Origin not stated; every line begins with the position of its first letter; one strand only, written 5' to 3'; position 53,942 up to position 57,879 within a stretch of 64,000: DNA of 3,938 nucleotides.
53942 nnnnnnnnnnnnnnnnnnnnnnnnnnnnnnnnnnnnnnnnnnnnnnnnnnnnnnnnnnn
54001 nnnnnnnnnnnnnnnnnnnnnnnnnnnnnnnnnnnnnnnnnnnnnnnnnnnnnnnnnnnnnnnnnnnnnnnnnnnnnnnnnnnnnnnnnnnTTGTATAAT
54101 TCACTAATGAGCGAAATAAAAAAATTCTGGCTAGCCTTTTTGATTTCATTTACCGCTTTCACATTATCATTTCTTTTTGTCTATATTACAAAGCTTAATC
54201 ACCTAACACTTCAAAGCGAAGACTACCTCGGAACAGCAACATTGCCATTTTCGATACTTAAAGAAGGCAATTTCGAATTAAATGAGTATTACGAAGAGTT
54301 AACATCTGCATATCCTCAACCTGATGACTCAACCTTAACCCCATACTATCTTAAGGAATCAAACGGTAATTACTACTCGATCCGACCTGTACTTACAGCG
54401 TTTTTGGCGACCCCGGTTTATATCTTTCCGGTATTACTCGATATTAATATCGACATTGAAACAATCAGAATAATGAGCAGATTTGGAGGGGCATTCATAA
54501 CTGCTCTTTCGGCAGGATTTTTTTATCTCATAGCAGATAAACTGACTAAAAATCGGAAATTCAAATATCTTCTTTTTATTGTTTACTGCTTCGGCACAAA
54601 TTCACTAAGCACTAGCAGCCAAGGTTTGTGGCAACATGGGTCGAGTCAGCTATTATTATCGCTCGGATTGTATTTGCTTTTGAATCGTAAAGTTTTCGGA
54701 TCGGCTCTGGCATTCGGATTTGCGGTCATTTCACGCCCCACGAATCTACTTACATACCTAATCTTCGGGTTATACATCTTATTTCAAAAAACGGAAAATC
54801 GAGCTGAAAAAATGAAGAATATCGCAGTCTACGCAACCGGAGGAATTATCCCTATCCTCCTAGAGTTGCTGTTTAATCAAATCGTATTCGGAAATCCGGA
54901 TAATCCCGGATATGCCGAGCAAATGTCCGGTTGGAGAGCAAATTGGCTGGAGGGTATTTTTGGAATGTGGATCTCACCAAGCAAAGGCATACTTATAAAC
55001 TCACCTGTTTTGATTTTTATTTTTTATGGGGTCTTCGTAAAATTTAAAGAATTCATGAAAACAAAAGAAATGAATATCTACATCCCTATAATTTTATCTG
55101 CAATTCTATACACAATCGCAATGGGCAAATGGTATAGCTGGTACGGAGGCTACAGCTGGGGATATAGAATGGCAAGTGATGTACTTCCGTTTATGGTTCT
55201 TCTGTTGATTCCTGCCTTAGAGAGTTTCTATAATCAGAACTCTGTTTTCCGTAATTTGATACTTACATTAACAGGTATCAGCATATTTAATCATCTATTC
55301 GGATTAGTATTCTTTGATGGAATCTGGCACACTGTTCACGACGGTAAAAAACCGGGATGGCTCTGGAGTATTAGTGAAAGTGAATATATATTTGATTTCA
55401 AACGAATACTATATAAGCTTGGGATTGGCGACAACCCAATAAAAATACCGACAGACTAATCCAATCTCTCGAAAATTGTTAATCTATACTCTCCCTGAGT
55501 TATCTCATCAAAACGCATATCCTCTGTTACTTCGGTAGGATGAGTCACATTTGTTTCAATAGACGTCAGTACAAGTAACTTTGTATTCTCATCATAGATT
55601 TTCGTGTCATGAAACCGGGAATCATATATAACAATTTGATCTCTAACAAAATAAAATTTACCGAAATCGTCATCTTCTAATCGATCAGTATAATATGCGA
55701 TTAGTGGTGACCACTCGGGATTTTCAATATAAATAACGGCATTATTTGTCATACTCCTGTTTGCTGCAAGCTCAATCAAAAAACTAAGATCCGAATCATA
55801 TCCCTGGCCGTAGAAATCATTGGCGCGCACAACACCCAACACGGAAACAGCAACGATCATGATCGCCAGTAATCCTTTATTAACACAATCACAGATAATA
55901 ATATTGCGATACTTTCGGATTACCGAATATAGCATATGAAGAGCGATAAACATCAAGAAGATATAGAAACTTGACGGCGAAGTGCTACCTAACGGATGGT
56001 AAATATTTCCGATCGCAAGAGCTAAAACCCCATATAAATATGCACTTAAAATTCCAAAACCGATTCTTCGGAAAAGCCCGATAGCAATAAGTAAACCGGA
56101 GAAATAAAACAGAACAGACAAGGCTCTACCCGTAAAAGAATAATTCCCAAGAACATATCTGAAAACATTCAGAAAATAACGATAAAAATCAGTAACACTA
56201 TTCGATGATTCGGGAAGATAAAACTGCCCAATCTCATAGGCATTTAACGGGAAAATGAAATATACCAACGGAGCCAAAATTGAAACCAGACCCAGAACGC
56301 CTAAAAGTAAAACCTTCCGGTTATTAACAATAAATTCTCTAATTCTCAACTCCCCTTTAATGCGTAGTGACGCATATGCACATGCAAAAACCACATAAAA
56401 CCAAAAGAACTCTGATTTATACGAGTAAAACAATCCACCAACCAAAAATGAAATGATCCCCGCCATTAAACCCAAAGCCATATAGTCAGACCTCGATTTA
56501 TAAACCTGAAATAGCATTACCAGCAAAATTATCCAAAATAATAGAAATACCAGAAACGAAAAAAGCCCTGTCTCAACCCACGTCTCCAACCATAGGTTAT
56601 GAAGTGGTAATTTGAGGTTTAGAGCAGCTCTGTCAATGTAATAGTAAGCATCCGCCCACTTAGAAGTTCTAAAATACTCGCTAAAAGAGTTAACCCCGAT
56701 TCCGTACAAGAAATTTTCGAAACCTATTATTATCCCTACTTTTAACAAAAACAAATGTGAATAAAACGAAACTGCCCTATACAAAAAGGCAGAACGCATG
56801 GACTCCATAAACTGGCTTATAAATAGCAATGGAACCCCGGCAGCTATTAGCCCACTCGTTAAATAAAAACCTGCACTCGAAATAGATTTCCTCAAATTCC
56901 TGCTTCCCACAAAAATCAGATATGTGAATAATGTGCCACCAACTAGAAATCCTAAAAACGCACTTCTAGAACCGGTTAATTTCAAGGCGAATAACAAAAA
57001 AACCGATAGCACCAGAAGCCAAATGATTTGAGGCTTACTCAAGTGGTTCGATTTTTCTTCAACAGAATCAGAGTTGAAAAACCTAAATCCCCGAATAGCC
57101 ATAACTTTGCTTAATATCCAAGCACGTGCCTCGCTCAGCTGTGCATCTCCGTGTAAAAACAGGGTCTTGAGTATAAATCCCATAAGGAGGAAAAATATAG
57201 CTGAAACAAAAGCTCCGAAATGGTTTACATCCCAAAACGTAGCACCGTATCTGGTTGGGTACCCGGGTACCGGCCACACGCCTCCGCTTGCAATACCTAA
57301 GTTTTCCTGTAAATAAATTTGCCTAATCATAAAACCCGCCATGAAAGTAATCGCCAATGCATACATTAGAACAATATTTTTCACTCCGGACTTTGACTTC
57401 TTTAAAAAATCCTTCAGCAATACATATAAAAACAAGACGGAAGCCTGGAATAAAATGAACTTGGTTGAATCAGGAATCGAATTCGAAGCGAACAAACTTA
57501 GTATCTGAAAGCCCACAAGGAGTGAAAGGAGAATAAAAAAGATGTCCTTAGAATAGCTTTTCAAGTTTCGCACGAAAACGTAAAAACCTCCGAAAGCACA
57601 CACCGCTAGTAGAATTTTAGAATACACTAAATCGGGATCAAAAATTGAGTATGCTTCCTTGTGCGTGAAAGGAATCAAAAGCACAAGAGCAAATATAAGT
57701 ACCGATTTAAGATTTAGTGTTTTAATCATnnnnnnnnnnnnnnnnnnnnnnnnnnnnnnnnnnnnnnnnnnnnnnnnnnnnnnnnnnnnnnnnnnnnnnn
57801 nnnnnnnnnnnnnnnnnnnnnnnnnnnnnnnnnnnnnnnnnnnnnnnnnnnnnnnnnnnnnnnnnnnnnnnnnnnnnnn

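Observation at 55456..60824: Tandem paralogous Wzy_C proteins, one fused to a PMT/ArnT-type GT-C domain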

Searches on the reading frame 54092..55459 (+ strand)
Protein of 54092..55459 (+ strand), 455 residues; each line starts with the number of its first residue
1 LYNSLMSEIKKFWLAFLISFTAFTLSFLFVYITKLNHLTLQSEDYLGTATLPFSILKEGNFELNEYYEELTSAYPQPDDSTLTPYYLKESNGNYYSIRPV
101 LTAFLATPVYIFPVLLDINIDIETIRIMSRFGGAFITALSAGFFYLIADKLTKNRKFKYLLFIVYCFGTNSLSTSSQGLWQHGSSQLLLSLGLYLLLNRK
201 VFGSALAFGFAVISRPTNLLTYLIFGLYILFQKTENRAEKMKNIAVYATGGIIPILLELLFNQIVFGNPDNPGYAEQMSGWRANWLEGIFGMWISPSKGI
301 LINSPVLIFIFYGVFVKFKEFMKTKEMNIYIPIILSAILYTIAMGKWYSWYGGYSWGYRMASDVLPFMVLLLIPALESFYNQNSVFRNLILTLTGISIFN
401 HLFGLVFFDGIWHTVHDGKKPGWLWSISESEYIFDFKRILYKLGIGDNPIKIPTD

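Call 3: search_protein_families(library=pfam, proteins=[window:54092-55459:+], max_evalue=0.01)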
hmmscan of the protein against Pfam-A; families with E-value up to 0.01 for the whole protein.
window:54092-55459:+ (455 aa): 0 families

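Call 9: search_protein_families(library=ncbifam, proteins=[window:54092-55459:+], max_evalue=0.01)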
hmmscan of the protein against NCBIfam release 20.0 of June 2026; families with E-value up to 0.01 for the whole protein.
window:54092-55459:+ (455 aa): 2 families
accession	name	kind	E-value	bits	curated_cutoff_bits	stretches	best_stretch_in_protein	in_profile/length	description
NF047440.1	LA3751_2_3_fam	subfamily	3.7e-16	59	200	1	37-410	21-391/460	LA_3751/LA_3752 family putative glycosyltransferase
NF046093.1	AZOBR_p60025_fam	subfamily_domain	2.1e-05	23.8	150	1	139-256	122-232/232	AZOBR_p60025 family cell surface glycopolymer formation protein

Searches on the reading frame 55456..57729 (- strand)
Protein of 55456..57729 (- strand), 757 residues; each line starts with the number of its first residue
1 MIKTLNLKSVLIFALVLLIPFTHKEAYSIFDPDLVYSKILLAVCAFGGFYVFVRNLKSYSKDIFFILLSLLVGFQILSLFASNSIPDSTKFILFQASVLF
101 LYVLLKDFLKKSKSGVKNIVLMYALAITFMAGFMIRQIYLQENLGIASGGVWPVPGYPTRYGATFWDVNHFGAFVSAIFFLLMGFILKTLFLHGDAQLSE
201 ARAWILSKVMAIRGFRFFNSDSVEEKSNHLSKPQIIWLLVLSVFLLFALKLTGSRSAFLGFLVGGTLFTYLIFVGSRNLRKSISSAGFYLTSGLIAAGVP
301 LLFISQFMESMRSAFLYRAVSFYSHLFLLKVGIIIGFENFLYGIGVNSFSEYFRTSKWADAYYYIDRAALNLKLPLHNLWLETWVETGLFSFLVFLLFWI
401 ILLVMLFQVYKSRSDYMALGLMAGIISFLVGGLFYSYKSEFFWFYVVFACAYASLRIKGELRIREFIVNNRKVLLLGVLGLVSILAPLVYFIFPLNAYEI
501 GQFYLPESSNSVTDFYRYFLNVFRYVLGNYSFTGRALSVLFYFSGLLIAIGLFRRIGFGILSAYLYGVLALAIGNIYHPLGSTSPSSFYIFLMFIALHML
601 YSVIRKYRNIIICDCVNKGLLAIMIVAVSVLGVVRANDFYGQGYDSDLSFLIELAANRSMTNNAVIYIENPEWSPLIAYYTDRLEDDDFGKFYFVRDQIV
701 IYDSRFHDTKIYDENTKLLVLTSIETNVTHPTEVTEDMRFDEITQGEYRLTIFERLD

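Call 3: search_protein_families(library=pfam, proteins=[window:55456-57729:-], max_evalue=0.01)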
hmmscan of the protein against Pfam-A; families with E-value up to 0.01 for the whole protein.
window:55456-57729:- (757 aa): 1 family
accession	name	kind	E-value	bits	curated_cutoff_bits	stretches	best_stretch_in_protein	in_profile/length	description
PF04932.20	Wzy_C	-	7.7e-10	39.2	31.7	1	241-396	2-149/149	O-Antigen ligase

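Call 9: search_protein_families(library=ncbifam, proteins=[window:55456-57729:-], max_evalue=0.01)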
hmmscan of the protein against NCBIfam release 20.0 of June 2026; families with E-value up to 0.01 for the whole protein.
window:55456-57729:- (757 aa): 0 families

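Call 18: find_homologous_proteins(query=window:55456-57729:-, max_evalue=0.00001)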
Query window:55456-57729:- (757 aa): 42 proteins with E <= 0.00001 among 8000 candidates.
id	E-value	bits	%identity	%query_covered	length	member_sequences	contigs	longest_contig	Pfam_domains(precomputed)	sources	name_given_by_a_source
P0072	7.0e-230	784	52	99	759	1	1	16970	PF04932.21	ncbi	-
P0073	2.5e-179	617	44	97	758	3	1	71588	PF04932.21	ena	-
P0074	2.4e-177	610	43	99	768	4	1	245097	PF04932.21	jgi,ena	jgi:O-antigen ligase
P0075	1.7e-173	597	43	97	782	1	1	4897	PF04932.21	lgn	-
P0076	2.9e-170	587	43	97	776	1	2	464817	PF04932.21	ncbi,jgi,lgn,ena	jgi:hypothetical protein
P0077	2.8e-166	574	42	97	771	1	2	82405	PF04932.21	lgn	-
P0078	5.3e-153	530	40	99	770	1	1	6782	PF04932.21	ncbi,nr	ncbi:MAG: O-antigen ligase domain-containing protein [Niabella sp.]|nr:MAG: O-antigen ligase domain-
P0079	7.9e-144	499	39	97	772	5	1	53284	PF04932.21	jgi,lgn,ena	-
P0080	4.9e-141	490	39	98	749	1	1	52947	PF04932.21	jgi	jgi:O-antigen ligase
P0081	8.9e-140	486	38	98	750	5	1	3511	PF04932.21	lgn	-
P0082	2.3e-138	481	37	98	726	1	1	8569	PF04932.21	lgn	-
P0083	5.7e-138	480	38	98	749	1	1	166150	PF04932.21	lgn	-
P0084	9.9e-136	473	37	97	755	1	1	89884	PF04932.21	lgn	-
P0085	1.6e-134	469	38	97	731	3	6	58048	PF04932.21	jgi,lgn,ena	-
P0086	1.7e-134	468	37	98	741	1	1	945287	PF04932.21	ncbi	-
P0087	3.1e-131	458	38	89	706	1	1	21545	PF04932.21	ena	-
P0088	1.6e-130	455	37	98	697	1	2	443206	PF04932.21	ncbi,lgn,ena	-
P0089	3.8e-130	454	40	90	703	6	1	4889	PF04932.21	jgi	-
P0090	4.9e-127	444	37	98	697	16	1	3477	PF04932.21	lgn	-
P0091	9.8e-126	439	38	98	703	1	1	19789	PF04932.21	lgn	-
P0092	3.2e-119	418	38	90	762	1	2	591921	PF04932.21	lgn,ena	-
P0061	1.6e-118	416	36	100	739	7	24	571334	PF04932.21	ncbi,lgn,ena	-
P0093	1.2e-117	413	36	90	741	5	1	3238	PF04932.21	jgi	-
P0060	2.7e-116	408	41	74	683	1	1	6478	PF04932.21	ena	-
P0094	7.9e-112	394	38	57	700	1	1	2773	PF04932.21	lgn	-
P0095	9.2e-111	390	35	88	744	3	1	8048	PF04932.21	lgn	-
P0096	5.3e-109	384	36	87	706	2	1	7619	PF04932.21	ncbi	ncbi:MAG: O-antigen ligase family protein [Candidatus Woesearchaeota archaeon]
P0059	1.4e-105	373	36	91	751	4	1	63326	PF04932.21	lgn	-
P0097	2.3e-104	369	34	97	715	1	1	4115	PF04932.21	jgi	-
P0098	1.3e-84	304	33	87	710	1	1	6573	PF04932.21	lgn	-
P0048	5.3e-28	116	29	59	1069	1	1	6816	PF02366.25,PF13231.13,PF04932.21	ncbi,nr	ncbi:glycosyltransferase family 39 protein [Patescibacteria group bacterium]|nr:glycosyltransferase 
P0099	6.4e-25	106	31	56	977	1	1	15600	PF02366.25,PF13231.13,PF04932.21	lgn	-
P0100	1.0e-24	106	31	59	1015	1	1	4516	PF02366.25,PF13231.13,PF04932.21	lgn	-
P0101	1.0e-19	89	33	19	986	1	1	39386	PF02366.25,PF13231.13,PF04932.21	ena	-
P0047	4.9e-18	83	26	74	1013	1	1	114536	PF02366.25,PF13231.13,PF04932.21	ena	-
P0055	7.7e-18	83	28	57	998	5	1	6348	PF02366.25,PF13231.13,PF04932.21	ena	-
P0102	1.3e-17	82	29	57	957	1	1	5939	PF02366.25,PF13231.13,PF04932.21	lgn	-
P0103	1.4e-17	82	28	58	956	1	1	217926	PF02366.25,PF13231.13,PF04932.21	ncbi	-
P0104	1.4e-15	75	29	61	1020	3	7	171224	PF02366.25,PF13231.13,PF04932.21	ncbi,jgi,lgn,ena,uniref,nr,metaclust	ncbi:hypothetical protein A2886_00800 [candidate division WWE3 bacterium RIFCSPHIGHO2_01_FULL_42_13]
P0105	4.4e-13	67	33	40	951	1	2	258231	PF02366.25,PF13231.13,PF04932.21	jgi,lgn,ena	-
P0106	2.7e-12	64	27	59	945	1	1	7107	PF02366.25,PF13231.13,PF04932.21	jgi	-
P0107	4.1e-12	64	29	63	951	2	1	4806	PF02366.25,PF13231.13,PF04932.21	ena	-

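Call 44: predict_structure(alignment_id=A2)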
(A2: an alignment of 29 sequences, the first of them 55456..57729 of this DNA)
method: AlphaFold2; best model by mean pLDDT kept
length: 757 residues; sequences in the alignment: 29
mean_pLDDT: 84.2   pTM: 0.83
mean pLDDT of the five models: 84.2, 83.9, 82.1, 81.6, 81.4
residues with pLDDT >= 90: 372; 70-90: 259; 50-70: 100; < 50: 26
segments of 3 or more residues with pLDDT < 50: 1-3, 25-28, 151-159, 194-198, 219-223
pLDDT, mean of each block of 10 residues (from residue 1): 68 88 53 73 95 93 94 92 87 93 95 91 92 86 74 44 63 91 92 54 65 56 58 93 93 84 93 79 91 94 91 71 72 84 81 78 65 66 87 92 92 90 94 71 93 82 66 89 91 93 88 93 91 94 97 93 96 96 95 96 84 83 96 95 92 84 90 95 89 90 69 81 85 77 90 84
secondary structure, 60 per line:
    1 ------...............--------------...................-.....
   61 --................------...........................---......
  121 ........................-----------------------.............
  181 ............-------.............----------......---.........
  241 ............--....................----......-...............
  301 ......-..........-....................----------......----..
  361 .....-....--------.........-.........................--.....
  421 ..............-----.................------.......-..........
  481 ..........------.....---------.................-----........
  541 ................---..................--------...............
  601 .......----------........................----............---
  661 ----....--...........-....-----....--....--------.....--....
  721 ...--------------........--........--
elements in order (helices of 4 or more, strands of 3 or more residues): H7-21 H36-54 H56-60 H63-78 H85-111 H115-144 H168-192 H200-212 H223-228 H232-252 H255-274 H279-284 H286-306 H308-317 H319-338 H349-354 H359-365 H367-370 H379-387 H389-413 H416-434 H440-456 H463-469 H471-490 H497-501 H511-527 H533-556 H560-577 H586-607 H618-641 H646-657 E665-668 H671-681 E683-686 E692-695 E698-701 H710-714 E717-723 E738-745 E748-755

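Call 47: fold_search(model_id=the predicted structure, library=pdb)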
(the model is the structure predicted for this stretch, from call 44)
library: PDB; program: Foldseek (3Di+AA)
matches with E <= 10: 167; with E <= 0.001: 1
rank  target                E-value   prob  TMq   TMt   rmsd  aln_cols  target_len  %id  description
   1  7tpg_B                4.9e-04  1.00  0.37  0.62   6.1       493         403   15  Single-Particle Cryo-EM Structure of the WaaL O-antigen ligase in its ligand bound state (released 2022-04-06)
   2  7reg_A                1.8e-01  0.77  0.08  0.24   8.7       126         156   15  DfrA1 complexed with NADPH and 4'-chloro-3'-(4-(2,4-diamino-6-ethylpyrimidin-5-yl)but-3-yn-2-yl)-[1,1'-biphenyl]-4-car (released 2022-07-27)
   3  5ecc_A                2.1e-01  0.75  0.08  0.24   8.7       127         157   14  Klebsiella pneumoniae DfrA1 complexed with NADPH and 6-ethyl-5-(3-(2-methoxy-5-(pyridin-4-yl)phenyl)prop-1-yn-1-yl)pyr (released 2016-05-18)
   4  7myl_C                2.3e-01  0.66  0.08  0.24   9.8       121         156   14  Crystal structure of DfrA1 dihydrofolate reductase in complex with TRIMETHOPRIM (released 2022-06-01)
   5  8y6h_A                2.5e-01  0.10  0.10  0.12  29.8       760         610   11  P-glycoprotein in complex with UIC2 Fab and triple elacridar molecules in LMNG detergent (released 2024-04-17)
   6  5f15                  2.7e-01  0.23  0.14  0.17  23.2       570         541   12  Crystal Structure of ArnT from Cupriavidus metallidurans bound to Undecaprenyl phosphate (released 2016-02-17)
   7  7myl_B                2.9e-01  0.66  0.09  0.26   9.0       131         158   14  Crystal structure of DfrA1 dihydrofolate reductase in complex with TRIMETHOPRIM (released 2022-06-01)
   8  5u26                  3.4e-01  0.54  0.07  0.22  10.2       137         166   14  Crystal Structure of Mycobacterium tuberculosis Dihydrofolate Reductase Bound to NADP and p218 Inhibitor (released 2016-12-21)
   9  7rgj_A                3.5e-01  0.51  0.08  0.23   9.0       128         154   13  DfrA1 complexed with NADPH and 5-(3-(7-(4-(aminomethyl)phenyl)benzo[d][1,3]dioxol-5-yl)but-1-yn-1-yl)-6-ethylpyrimidin (released 2022-05-25)
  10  3ix9_A                3.7e-01  0.35  0.08  0.23   9.7       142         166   11  Crystal structure of Streptococcus pneumoniae dihydrofolate reductase - Sp9 mutant (released 2010-02-02)
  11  5scn                  3.8e-01  0.60  0.08  0.23   9.8       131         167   14  Crystal Structure of Dihydrofolate Reductase from Mycobacterium tuberculosis bound to NADP and SDDC Inhibitor SDDC-25 (released 2022-02-09)
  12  8thi_B                4.0e-01  0.09  0.12  0.13  28.9       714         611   13  Cryo-EM structure of the Tripartite ATP-independent Periplasmic (TRAP) transporter SiaQM from Haemophilus influenzae ( (released 2023-11-22)
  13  7rgk_A                4.1e-01  0.57  0.08  0.24   8.6       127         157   12  DfrA5 complexed with NADPH and 5-(3-(7-(4-(aminomethyl)phenyl)benzo[d][1,3]dioxol-5-yl)but-1-yn-1-yl)-6-ethylpyrimidin (released 2022-05-25)
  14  8sze_B                4.1e-01  0.35  0.08  0.22   9.9       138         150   13  Crystal structure of Yersinia pestis dihydrofolate reductase in complex with Trimethoprim (released 2023-06-07)
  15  4qi9_C                4.3e-01  0.69  0.09  0.29   9.1       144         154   13  Crystal structure of dihydrofolate reductase from Yersinia pestis complexed with methotrexate (released 2014-07-02)
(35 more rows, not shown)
